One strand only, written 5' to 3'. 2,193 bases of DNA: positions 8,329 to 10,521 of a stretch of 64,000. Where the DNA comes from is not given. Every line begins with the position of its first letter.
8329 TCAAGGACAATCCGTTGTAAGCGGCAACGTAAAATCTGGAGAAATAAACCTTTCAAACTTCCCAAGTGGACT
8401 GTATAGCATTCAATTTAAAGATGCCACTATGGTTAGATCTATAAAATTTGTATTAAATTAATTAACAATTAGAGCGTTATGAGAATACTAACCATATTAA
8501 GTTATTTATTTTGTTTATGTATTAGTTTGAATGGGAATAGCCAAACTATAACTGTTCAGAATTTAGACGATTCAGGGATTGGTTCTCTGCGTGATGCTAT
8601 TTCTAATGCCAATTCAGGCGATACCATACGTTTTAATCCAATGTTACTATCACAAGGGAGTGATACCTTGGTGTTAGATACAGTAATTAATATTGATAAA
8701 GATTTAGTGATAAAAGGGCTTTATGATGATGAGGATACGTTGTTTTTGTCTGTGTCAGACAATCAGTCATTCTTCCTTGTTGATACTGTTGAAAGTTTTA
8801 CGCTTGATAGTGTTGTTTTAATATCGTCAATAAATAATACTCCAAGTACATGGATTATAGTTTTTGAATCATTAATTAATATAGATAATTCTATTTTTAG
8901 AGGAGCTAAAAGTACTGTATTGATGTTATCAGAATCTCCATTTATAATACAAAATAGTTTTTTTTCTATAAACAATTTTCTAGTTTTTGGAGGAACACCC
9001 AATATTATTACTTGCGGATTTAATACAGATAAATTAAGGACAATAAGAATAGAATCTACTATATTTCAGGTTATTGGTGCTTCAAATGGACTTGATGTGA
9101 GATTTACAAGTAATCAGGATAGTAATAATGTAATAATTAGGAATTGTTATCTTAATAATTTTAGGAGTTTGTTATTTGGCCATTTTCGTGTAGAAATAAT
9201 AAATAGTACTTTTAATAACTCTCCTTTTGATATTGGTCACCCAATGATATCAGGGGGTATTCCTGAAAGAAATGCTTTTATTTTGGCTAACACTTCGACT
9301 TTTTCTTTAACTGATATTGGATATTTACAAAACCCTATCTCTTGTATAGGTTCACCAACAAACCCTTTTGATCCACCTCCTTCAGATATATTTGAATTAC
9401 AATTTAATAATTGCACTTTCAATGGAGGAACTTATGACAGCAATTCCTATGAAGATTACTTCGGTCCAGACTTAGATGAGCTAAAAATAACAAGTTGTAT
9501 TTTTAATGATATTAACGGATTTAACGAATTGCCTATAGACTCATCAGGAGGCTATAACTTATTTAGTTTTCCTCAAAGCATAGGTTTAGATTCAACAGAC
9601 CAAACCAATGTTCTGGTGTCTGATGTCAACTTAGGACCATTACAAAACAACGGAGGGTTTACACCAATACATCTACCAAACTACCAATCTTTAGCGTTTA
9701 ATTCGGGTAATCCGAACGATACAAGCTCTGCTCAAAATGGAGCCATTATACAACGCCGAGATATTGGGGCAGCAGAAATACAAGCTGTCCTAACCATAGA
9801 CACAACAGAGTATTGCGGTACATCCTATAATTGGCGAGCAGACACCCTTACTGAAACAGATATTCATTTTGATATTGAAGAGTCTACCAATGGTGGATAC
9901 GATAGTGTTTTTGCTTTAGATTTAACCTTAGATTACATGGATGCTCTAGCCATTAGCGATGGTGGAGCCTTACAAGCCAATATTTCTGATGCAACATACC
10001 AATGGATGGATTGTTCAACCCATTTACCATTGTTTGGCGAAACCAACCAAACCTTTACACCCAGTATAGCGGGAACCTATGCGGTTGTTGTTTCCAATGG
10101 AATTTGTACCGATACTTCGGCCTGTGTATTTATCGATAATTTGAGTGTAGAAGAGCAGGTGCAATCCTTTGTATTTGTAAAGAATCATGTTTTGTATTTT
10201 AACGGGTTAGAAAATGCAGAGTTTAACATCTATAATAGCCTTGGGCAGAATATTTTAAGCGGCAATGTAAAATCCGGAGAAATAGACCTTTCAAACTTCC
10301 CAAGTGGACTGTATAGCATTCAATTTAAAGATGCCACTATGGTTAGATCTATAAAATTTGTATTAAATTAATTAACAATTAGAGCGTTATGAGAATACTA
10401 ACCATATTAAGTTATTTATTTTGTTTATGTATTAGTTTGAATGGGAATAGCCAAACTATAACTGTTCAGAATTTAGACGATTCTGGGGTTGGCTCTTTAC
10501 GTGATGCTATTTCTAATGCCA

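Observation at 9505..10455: ~950 bp of apparent 100% identity linking A2/A3 and A3/A4 across gene boundaries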

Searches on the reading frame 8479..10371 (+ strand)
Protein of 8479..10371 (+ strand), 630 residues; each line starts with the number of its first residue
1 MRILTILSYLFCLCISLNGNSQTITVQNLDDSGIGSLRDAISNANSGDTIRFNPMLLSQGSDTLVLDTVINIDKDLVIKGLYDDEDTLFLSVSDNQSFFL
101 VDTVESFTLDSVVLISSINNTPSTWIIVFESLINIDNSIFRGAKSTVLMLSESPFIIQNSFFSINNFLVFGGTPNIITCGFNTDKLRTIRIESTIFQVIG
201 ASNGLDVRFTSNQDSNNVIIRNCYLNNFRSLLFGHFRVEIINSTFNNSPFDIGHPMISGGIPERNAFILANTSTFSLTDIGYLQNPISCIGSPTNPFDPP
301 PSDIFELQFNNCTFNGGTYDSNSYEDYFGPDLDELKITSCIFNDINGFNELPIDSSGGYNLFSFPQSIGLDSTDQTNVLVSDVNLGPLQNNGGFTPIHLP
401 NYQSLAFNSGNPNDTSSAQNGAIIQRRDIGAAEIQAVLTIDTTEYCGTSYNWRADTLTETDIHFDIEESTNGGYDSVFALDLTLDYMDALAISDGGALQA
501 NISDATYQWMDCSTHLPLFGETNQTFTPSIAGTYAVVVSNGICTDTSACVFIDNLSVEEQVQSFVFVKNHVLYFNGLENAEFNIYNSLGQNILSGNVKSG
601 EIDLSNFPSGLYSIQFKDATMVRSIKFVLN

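Call 5: search_protein_families(library=pfam, proteins=[window:8479-10371:+], max_evalue=0.01)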
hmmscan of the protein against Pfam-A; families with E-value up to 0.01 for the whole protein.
window:8479-10371:+ (630 aa): 1 family
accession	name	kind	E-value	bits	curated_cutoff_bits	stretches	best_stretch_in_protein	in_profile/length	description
PF18962.6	Por_Secre_tail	-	8.5e-05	23.2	27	1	578-621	20-67/75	Secretion system C-terminal sorting domain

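Call 14: find_encoding_contigs(protein=window:8479-10371:+, flank=10000, max_places=10)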
Protein window:8479-10371:+ (630 aa): no gene with exactly this product is on record in the collection.

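Call 15: find_homologous_proteins(query=window:8479-10371:+)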
Query window:8479-10371:+ (630 aa): 44 proteins with E <= 0.001 among 8000 candidates.
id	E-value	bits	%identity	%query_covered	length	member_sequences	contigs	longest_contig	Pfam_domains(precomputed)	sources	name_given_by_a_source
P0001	0.0e+0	1398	100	100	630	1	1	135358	PF18962.8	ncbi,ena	-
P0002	0.0e+0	1027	77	100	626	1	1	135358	PF18962.8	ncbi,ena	-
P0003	2.7e-281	953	70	100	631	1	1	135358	PF18962.8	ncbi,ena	-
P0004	1.2e-275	934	71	100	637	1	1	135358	PF18962.8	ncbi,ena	-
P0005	1.0e-274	931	70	100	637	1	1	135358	PF18962.8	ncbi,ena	-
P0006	6.7e-267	905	68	100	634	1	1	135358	PF18962.8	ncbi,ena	-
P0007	1.1e-254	865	66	100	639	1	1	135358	-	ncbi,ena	-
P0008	1.1e-252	858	64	100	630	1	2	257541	PF18962.8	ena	-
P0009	4.9e-249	846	63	100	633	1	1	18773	-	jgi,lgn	-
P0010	5.0e-243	826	64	100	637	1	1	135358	-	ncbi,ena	-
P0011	1.5e-242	825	64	100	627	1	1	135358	PF18962.8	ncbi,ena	-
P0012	7.3e-240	816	62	100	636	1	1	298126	PF18962.8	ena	-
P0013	1.0e-235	802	63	98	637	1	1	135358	-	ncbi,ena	-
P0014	9.4e-221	753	58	98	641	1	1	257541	-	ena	-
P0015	9.6e-220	750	57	100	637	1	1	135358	PF18962.8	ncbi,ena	-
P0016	5.4e-211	721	57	99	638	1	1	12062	-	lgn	-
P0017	1.4e-206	706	57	100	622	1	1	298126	-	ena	-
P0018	1.4e-46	178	38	44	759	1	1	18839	PF02415.24,PF18962.8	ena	-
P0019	2.0e-45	174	34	45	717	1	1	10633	PF13229.13,PF18962.8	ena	-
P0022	1.8e-40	157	46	21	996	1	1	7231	PF23237.2,PF13229.13,PF02415.24,PF18962.8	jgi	jgi:predicted outer membrane repeat protein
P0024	2.7e-33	134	29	39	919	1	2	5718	PF02415.24,PF18962.8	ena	-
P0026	2.2e-29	121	46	20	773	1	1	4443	PF02415.24,PF18962.8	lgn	-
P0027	4.8e-24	103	38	26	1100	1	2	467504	PF02415.24,PF18962.8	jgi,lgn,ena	-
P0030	1.1e-11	62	46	13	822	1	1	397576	PF13229.13,PF02415.24,PF18962.8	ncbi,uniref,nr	ncbi:T9SS type A sorting domain-containing protein [Brumimicrobium aurantiacum]|uniref:T9SS C-termin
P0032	3.4e-11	61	29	66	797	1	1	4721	PF02415.24,PF00395.26,PF00041.28,PF16656.12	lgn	-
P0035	5.8e-9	53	32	38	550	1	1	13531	PF02415.24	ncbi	-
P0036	9.8e-8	49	41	15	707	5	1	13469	PF13229.13,PF18962.8,PF05048.20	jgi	-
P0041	1.8e-4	39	38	16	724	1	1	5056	PF02415.24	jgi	jgi:hypothetical protein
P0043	5.6e-4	37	38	15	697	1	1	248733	PF13448.12,PF13229.13,PF02415.24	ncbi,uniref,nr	ncbi:hypothetical protein MC7420_5728 [Coleofasciculus chthonoplastes PCC 7420]|uniref:DUF4114 domai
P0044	8.2e-4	36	45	10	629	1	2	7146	PF13229.13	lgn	-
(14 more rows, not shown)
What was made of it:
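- Closest known: Chlamydia polymorphic membrane protein. Same: Distant homologues of these proteins carry the Pmp repeat (PF02415) and Beta_helix (PF13229) domains (call 15).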

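Call 16: find_encoding_contigs(protein=P0001, flank=10000, max_places=6)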
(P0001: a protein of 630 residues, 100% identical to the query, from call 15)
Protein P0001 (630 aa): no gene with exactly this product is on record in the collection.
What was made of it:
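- Checked: Whether the identity is real at read level could not be checked, because the window's own proteins could not be traced to retrievable records (calls 14, 16).
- Tried and rejected: Exact-protein look-ups for A2 and P0001 were not on record (calls 14, 16).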

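Call 17: find_encoding_contigs(protein=P0008, flank=10000, max_places=6)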
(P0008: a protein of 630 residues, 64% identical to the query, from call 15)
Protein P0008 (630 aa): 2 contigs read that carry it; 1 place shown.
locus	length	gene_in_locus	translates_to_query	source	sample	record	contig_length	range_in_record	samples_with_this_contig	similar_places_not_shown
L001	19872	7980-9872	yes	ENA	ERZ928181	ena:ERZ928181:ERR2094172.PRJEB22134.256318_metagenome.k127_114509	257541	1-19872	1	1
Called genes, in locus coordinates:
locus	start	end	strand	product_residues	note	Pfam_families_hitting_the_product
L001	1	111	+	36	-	?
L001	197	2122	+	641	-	-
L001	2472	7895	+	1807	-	PF16116:DUF4832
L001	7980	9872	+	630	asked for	PF18962:Por_Secre_tail (faint)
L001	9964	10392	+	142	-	PF02082:Rrf2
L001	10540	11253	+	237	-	PF04405:ScdA_N, PF01814:Hemerythrin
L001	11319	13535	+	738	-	PF22085:NorB_cytochrome_c-like, PF00115:COX1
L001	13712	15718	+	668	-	PF00122:E1-E2_ATPase, PF00702:Hydrolase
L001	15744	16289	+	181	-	-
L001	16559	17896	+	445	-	PF13367:PrsW-protease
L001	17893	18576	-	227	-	PF00072:Response_reg, PF00486:Trans_reg_C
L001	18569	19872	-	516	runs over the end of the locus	PF00512:HisKA, PF02518:HATPase_c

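Call 18: find_encoding_contigs(protein=P0012, flank=10000, max_places=6)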
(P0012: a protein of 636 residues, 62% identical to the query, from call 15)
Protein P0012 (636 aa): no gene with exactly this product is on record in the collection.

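Call 19: find_related_loci(query=window:8479-10371:+, collection=genome_contigs, flank=10000)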
Query window:8479-10371:+ (630 aa) in genome_contigs; peptide patterns used: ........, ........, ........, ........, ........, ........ (x = any residue, [..] = any of these).
260 stretches matched a pattern; 1 encode a relative of the query (tblastn E <= 1e-3); 1 distinct loci.
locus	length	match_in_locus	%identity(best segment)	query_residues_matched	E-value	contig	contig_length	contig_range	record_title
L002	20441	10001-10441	32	482-618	2e-17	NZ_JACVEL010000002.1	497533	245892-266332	Taishania pollutisoli strain CZZ-1 CZZ-1_scaffold2, whole genome shotgun sequence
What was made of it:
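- Tried and rejected: The genome_contigs scan found only a 32% match over the CTD in Taishania pollutisoli (call 19).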

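Call 21: find_encoding_contigs(protein=P0009, flank=10000, max_places=6)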
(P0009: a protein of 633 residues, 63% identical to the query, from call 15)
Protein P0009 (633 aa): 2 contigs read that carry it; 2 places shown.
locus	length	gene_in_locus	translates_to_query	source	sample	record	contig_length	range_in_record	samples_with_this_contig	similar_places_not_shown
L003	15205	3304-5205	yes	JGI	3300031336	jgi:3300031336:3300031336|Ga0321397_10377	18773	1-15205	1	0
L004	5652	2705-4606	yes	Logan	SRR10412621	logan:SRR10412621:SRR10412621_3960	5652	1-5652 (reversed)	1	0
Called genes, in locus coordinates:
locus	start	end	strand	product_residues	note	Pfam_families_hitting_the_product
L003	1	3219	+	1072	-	?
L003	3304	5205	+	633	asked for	-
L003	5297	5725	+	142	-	PF02082:Rrf2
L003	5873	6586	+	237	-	PF04405:ScdA_N, PF01814:Hemerythrin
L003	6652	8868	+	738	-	PF22085:NorB_cytochrome_c-like, PF00115:COX1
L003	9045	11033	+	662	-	PF00122:E1-E2_ATPase, PF00702:Hydrolase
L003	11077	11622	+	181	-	-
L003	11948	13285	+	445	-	PF13367:PrsW-protease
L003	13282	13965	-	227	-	PF00072:Response_reg, PF00486:Trans_reg_C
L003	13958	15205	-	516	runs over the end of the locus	PF00512:HisKA, PF02518:HATPase_c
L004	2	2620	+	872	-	?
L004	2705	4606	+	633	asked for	-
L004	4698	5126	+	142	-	PF02082:Rrf2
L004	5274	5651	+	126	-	?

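Call 22: find_encoding_contigs(protein=P0017, flank=10000, max_places=6)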
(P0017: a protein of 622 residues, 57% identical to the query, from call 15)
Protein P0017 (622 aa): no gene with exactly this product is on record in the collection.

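Call 23: find_encoding_contigs(protein=P0016, flank=10000, max_places=6)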
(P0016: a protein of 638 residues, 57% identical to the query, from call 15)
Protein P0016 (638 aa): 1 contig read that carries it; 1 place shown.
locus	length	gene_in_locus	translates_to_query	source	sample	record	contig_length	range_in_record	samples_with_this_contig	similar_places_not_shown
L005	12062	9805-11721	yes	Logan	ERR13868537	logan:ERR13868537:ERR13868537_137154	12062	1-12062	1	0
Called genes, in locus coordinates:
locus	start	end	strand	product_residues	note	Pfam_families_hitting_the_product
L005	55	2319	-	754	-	PF00330:Aconitase, PF00694:Aconitase_C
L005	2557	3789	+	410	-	PF12704:MacB_PCD, PF02687:FtsX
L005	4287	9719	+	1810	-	PF16116:DUF4832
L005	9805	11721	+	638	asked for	-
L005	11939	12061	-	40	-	?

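Call 24: list_cluster_members(proteins=[P0001, P0002, P0012, P0008])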
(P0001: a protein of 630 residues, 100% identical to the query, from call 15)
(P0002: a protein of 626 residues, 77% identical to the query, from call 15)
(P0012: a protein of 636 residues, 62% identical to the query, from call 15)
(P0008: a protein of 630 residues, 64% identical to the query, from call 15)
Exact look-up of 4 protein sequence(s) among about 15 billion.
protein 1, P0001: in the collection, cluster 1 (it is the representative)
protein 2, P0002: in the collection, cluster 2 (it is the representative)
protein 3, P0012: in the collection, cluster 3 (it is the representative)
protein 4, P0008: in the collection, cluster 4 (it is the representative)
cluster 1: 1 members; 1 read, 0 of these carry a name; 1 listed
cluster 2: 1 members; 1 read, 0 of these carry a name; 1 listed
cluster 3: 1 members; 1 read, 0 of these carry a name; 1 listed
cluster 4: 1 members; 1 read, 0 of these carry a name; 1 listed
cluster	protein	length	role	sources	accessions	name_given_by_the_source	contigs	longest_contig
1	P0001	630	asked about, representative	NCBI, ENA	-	-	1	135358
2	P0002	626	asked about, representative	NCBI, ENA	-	-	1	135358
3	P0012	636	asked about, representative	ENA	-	-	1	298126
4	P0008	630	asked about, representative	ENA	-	-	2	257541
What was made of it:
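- The source is an unnamed 135-kb contig, possibly a metagenome-assembled genome (calls 15, 24).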

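Call 25: search_protein_families(library=ncbifam, proteins=[window:8479-10371:+], max_evalue=0.01)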
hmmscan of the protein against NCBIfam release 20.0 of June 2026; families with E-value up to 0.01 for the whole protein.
window:8479-10371:+ (630 aa): 2 families
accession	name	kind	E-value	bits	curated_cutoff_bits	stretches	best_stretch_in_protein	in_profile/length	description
NF041518.1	choice_anch_Q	domain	4.1e-07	30.2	25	1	382-435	1-58/58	choice-of-anchor Q domain-containing protein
TIGR04183.1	Por_Secre_tail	domain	8.4e-06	25.7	23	1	571-629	12-71/72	T9SS type A sorting domain-containing protein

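Call 50: predict_structure(alignment_id=A2)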
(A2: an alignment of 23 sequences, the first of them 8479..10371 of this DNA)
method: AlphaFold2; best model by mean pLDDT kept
length: 630 residues; sequences in the alignment: 23
mean_pLDDT: 69.9   pTM: 0.54
mean pLDDT of the five models: 69.9, 69.2, 62.2, 61.7, 57.8
residues with pLDDT >= 90: 119; 70-90: 245; 50-70: 130; < 50: 136
segments of 3 or more residues with pLDDT < 50: 15-20, 169-171, 255-260, 320-325, 345-440, 466-477, 555-560
pLDDT, mean of each block of 10 residues (from residue 1): 73 49 83 89 91 75 87 94 78 84 95 78 85 96 86 95 72 76 84 92 83 79 93 89 92 57 77 80 67 54 76 68 50 61 47 31 32 40 39 31 30 34 31 34 66 68 48 45 64 72 79 80 81 83 77 51 73 78 87 77 84 77 76
secondary structure, 60 per line:
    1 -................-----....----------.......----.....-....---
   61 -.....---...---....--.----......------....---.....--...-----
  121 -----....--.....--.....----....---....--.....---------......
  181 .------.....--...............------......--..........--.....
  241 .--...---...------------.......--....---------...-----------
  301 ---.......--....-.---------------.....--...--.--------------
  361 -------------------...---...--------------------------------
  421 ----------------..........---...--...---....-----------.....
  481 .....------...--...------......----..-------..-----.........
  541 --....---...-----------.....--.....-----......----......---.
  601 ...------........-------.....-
elements in order: H2-17 E23-26 H37-43 E48-52 H54-57 E62-66 E70-72 E76-79 E87-92 E99-102 E106-110 E113-115 E126-129 E132-136 E139-143 E148-151 E155-158 E161-165 E175-181 E188-192 E195-209 E216-221 E224-233 E236-241 E244-246 E250-252 E265-271 E274-277 E287-289 E304-310 E313-316 E334-338 E341-343 E437-446 E450-452 E455-457 E461-464 E476-485 E492-494 E497-499 E506-511 E532-540 E543-546 E550-552 E564-568 E571-575 E581-586 E591-596 E600-603 E610-617 E625-629
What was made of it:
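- On Choice-of-anchor Q / right-handed beta-helix surface protein: The AlphaFold model is confident over aa 22-340 as stacked strands (call 50).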

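Call 52: fold_search(model_id=the predicted structure, library=pdb)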
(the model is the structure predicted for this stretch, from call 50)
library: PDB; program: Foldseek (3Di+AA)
matches with E <= 10: 1166; with E <= 0.001: 6
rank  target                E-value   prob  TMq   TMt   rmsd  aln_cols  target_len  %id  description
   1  6nw9_C                4.5e-05  0.97  0.15  0.15  15.0       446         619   11  CRYSTAL STRUCTURE OF A TAILSPIKE PROTEIN 3 (TSP3, ORF212) FROM ESCHERICHIA COLI O157:H7 BACTERIOPHAGE CBA120 (released 2019-06-05)
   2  6nw9_B                6.7e-05  1.00  0.20  0.20  14.1       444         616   10  CRYSTAL STRUCTURE OF A TAILSPIKE PROTEIN 3 (TSP3, ORF212) FROM ESCHERICHIA COLI O157:H7 BACTERIOPHAGE CBA120 (released 2019-06-05)
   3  6fi2_A                9.2e-05  1.00  0.24  0.39  10.2       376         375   13  VexL: A periplasmic depolymerase provides new insight into ABC transporter-dependent secretion of bacterial capsular p (released 2018-05-02)
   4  8bwk_C                1.2e-04  1.00  0.31  0.27   6.9       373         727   13  Metagenomic derived PL6 alginate lyase (released 2023-12-20)
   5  5w6f_A                1.7e-04  1.00  0.20  0.20  13.4       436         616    9  Crystal structure of Bacteriophage CBA120 tailspike protein 3 (TSP3, orf212) (released 2018-10-24)
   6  7xze_A                4.7e-04  1.00  0.25  0.34  10.3       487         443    9  Mutant (H176A) of the N-terminal domain of fucoidan lyase FdlA (released 2022-09-28)
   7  9rcu_A                1.3e-03  1.00  0.11  0.21  12.4       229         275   15  Cardioderma bat coronavirus 2B receptor binding domain in complex with human CEACAM6 (released 2026-04-08)
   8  7chu_A                1.9e-03  1.00  0.23  0.27  12.0       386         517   11  Geobacillus virus E2 - ORF18 (released 2021-04-14)
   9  7o78_B                2.4e-03  1.00  0.31  0.39   7.6       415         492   12  Structure of the PL6 family chondroitinase B from Pseudopedobacter saltans, Pedsa3807 (released 2021-07-28)
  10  7xz7_A                2.4e-03  0.97  0.21  0.28  12.4       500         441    9  Mutant (D137A) of the N-terminal domain of fucoidan lyase FdlA (released 2022-09-28)
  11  5lw3                  2.8e-03  0.99  0.23  0.34  10.8       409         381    9  Azotobacter vinelandii Mannuronan C-5 epimerase AlgE6 A-module (released 2017-10-25)
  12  9rcs_A                3.0e-03  0.99  0.11  0.20  13.2       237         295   13  Cardioderma bat coronavirus KY43 receptor binding domain in complex with human CEACAM6 (released 2026-04-08)
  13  9ozl_B                3.7e-03  1.00  0.24  0.39  10.2       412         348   10  Crystal structure of the polysaccharide lyase RbmB from Vibrio cholerae (released 2026-03-11)
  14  1ru4                  3.7e-03  0.93  0.19  0.27  12.3       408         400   10  Crystal structure of pectate lyase Pel9A (released 2004-04-13)
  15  7xzb_A                4.4e-03  0.97  0.20  0.27  13.9       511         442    9  Mutant (Y242A) of the N-terminal domain of fucoidan lyase FdlA (released 2022-09-28)
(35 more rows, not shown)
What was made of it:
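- On T9SS type A cargo protein: The modelled C-terminus matches the RgpB CTD (call 52).
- On Choice-of-anchor Q / right-handed beta-helix surface protein: Foldseek hits are tailspikes, PL6 and pectate lyases and VexL, with probability 0.97-1.0 but low TM-scores because the query has several domains (call 52).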
